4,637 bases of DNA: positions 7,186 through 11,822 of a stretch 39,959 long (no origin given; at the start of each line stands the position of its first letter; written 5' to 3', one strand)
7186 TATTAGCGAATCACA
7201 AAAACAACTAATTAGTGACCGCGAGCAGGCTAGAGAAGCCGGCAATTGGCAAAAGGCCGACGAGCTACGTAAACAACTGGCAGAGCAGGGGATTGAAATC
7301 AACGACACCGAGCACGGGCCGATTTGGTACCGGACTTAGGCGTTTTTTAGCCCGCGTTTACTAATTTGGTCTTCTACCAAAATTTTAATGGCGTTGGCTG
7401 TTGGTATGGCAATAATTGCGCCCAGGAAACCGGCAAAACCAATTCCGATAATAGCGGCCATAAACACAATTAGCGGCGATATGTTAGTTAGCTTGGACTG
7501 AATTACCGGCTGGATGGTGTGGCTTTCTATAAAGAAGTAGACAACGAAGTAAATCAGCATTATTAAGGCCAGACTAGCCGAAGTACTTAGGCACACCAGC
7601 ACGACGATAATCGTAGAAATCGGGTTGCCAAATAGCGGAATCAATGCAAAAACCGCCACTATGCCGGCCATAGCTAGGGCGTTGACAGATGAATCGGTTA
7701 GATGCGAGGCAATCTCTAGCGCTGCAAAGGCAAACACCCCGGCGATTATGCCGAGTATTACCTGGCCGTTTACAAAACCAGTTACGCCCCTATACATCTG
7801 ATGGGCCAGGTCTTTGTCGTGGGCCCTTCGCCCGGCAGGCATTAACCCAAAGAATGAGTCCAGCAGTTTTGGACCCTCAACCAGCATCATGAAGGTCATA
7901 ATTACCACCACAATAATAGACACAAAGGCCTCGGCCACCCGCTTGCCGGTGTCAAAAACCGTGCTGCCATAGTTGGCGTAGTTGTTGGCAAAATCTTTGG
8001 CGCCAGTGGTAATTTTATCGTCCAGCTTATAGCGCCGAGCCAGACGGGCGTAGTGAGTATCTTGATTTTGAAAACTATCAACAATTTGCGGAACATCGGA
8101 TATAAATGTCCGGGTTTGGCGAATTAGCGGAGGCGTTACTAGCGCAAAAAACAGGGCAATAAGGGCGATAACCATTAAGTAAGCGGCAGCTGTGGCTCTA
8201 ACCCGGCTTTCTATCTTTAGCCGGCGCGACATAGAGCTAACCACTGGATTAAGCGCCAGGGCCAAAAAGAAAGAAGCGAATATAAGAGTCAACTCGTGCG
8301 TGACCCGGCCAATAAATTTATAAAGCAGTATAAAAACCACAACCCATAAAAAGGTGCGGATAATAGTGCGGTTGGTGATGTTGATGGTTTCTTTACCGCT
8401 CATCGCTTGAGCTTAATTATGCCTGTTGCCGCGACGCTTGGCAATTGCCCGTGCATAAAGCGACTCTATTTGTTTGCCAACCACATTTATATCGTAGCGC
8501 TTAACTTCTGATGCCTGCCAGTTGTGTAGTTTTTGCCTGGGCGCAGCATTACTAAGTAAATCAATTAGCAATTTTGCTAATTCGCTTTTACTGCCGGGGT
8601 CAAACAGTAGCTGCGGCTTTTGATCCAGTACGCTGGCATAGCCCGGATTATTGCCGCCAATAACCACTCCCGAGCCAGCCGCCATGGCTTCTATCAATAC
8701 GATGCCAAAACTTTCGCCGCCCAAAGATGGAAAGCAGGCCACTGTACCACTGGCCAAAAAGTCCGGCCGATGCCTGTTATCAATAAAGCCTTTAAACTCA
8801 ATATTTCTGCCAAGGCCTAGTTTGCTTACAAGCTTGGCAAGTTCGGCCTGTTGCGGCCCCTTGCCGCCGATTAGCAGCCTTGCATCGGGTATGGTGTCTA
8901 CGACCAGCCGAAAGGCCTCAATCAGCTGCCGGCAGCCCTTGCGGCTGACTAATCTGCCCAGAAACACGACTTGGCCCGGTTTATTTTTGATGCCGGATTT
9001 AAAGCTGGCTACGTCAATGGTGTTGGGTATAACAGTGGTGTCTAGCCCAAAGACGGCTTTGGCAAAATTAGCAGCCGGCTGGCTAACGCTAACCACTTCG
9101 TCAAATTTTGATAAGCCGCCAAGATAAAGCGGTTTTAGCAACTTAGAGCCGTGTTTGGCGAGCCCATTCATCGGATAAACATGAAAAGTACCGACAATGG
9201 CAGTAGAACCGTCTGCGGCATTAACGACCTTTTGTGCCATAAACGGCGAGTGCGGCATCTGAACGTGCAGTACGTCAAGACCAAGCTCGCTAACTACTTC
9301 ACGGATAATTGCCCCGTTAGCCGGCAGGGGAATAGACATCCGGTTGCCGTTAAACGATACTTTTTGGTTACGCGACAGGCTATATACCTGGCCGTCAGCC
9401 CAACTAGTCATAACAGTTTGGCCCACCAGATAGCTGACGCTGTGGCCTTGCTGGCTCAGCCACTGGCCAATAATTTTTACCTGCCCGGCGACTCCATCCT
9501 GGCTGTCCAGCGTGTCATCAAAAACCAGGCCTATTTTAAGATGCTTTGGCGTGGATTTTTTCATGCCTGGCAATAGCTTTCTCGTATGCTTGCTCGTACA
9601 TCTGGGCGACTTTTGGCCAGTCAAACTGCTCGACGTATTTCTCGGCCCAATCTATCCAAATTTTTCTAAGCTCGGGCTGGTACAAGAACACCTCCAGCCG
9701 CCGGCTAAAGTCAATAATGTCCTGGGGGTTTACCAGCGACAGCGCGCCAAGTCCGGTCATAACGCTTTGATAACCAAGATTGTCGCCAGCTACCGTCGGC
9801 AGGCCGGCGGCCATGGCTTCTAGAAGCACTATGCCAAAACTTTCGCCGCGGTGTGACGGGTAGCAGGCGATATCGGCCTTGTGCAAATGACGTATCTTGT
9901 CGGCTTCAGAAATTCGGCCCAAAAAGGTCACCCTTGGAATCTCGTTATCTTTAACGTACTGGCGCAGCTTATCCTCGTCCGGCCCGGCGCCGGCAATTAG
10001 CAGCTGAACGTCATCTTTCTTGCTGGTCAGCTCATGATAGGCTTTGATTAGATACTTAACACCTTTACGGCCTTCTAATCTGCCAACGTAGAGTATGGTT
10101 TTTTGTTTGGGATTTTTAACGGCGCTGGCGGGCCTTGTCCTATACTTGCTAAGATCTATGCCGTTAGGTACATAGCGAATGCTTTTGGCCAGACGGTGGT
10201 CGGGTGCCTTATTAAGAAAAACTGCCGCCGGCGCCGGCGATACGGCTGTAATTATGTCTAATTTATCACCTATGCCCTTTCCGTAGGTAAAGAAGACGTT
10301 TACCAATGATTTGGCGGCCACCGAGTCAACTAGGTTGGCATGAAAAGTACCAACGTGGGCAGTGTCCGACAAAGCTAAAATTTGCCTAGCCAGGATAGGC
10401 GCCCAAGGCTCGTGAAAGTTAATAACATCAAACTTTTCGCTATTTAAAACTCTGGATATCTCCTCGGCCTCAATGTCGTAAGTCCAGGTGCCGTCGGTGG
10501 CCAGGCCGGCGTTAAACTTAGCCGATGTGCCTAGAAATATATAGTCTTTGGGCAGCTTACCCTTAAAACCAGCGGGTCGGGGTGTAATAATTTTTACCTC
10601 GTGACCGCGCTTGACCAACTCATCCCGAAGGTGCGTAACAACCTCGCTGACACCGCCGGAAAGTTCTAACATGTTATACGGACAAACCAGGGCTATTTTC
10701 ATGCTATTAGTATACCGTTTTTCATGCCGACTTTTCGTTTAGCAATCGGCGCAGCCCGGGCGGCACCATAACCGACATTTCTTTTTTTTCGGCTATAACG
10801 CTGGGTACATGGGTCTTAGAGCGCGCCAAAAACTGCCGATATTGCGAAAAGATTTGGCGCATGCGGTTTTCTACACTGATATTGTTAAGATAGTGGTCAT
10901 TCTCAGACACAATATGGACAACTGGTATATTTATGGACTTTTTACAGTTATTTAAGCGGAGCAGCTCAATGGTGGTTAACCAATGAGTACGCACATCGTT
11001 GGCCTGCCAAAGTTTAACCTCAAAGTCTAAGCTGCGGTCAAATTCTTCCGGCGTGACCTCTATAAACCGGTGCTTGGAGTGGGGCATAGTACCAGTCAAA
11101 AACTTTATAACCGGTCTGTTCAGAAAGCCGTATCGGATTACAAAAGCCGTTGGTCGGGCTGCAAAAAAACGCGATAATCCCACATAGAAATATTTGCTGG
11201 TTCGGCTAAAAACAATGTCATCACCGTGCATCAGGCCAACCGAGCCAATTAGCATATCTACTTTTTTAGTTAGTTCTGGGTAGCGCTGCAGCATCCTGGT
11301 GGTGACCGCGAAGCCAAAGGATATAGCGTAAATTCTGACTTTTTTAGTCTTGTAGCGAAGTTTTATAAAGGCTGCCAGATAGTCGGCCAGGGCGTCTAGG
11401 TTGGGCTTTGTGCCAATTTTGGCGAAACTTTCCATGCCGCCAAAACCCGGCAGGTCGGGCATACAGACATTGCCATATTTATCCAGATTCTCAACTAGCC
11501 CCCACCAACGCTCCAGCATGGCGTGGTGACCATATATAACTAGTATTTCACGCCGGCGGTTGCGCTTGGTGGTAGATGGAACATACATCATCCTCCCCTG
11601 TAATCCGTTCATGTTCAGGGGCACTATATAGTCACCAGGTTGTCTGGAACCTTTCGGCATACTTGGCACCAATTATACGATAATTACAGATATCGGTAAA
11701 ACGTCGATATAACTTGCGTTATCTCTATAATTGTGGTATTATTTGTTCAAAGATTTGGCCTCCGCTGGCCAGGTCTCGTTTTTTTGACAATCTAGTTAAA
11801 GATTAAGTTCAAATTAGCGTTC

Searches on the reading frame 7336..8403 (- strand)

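Call 97: search_protein_families(library=pfam, proteins=[window:7336-8403:-], max_evalue=0.001)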
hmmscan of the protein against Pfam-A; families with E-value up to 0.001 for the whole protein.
window:7336-8403:- (355 aa): 1 family
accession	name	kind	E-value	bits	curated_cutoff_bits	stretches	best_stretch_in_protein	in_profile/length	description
PF01594.21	AI-2E_transport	-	1.9e-49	169.1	34.3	1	16-344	3-324/327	AI-2E family transporter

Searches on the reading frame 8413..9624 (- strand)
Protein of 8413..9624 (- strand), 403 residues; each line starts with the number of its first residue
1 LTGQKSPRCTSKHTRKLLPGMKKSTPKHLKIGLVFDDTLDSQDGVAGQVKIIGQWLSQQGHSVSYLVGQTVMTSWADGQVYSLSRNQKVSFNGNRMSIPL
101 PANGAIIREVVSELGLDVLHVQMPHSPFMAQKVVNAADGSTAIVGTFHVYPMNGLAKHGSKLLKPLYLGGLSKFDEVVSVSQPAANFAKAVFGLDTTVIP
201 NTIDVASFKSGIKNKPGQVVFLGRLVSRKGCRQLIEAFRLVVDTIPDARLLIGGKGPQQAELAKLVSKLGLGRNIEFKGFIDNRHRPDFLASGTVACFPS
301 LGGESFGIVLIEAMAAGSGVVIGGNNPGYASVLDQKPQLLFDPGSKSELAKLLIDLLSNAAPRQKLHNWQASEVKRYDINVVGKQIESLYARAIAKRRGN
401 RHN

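Call 5: search_protein_families(library=pfam, proteins=[window:8413-9624:-], max_evalue=0.01)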
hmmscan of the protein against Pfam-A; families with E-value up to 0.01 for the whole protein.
window:8413-9624:- (403 aa): 4 families
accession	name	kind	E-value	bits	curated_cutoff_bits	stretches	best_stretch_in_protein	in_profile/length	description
PF00534.26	Glycos_transf_1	-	1.6e-32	112.8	26.4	1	206-366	5-165/172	Glycosyl transferases group 1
PF13692.12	Glyco_trans_1_4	-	1.5e-26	93.8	27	1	218-359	3-142/142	Glycosyl transferases group 1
PF13439.12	Glyco_transf_4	-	1.7e-11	44.9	28.5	1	44-206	3-169/170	Glycosyltransferase Family 4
PF20706.3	GT4-conflict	-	5.4e-05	22.8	26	1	213-336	194-323/385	Family 4 Glycosyltransferase in conflict systems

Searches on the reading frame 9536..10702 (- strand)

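Call 5: search_protein_families(library=pfam, proteins=[window:9536-10702:-], max_evalue=0.01)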
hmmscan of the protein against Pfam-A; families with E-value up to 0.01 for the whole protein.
window:9536-10702:- (388 aa): 8 families
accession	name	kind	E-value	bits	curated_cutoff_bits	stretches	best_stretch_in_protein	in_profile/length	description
PF00534.26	Glycos_transf_1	-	2.2e-38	131.9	26.4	1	193-355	8-171/172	Glycosyl transferases group 1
PF13692.12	Glyco_trans_1_4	-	4.5e-30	105.2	27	1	201-336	2-136/142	Glycosyl transferases group 1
PF13439.12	Glyco_transf_4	-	7.1e-19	68.9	28.5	1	16-185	2-169/170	Glycosyltransferase Family 4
PF20706.3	GT4-conflict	-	3.1e-12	46.6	26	1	149-314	148-319/385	Family 4 Glycosyltransferase in conflict systems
PF13579.12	Glyco_trans_4_4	-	2.7e-09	38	29.7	1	16-157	1-137/158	Glycosyl transferase 4-like domain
PF08323.17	Glyco_transf_5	-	0.00033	20.9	22.7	1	15-50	15-50/239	Starch synthase catalytic domain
PF13524.12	Glyco_trans_1_2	-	0.0048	17.3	25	1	227-346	10-118/144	Glycosyl transferase-like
PF13477.12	Glyco_trans_4_2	-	0.0081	16.8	23.4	0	22-111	13-95/139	Glycosyl transferase 4-like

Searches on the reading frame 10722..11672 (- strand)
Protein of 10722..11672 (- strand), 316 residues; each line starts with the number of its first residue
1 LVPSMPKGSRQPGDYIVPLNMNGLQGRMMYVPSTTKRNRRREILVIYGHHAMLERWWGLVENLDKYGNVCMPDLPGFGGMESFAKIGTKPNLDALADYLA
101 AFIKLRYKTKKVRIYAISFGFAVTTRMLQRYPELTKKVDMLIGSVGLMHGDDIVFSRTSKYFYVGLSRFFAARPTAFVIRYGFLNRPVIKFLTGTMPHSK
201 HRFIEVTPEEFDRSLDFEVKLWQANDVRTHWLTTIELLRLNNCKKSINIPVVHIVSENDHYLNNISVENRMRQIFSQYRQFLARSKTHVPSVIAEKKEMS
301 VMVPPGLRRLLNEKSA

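Call 5: search_protein_families(library=pfam, proteins=[window:10722-11672:-], max_evalue=0.01)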
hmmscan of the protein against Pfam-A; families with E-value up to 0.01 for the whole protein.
window:10722-11672:- (316 aa): 2 families
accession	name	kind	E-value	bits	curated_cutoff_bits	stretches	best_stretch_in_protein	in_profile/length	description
PF00561.26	Abhydrolase_1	-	1.2e-07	32.1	25.8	1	44-280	4-230/245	alpha/beta hydrolase fold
PF12146.15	Hydrolase_4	-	0.00051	19.8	27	1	40-145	4-108/239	Serine aminopeptidase, S33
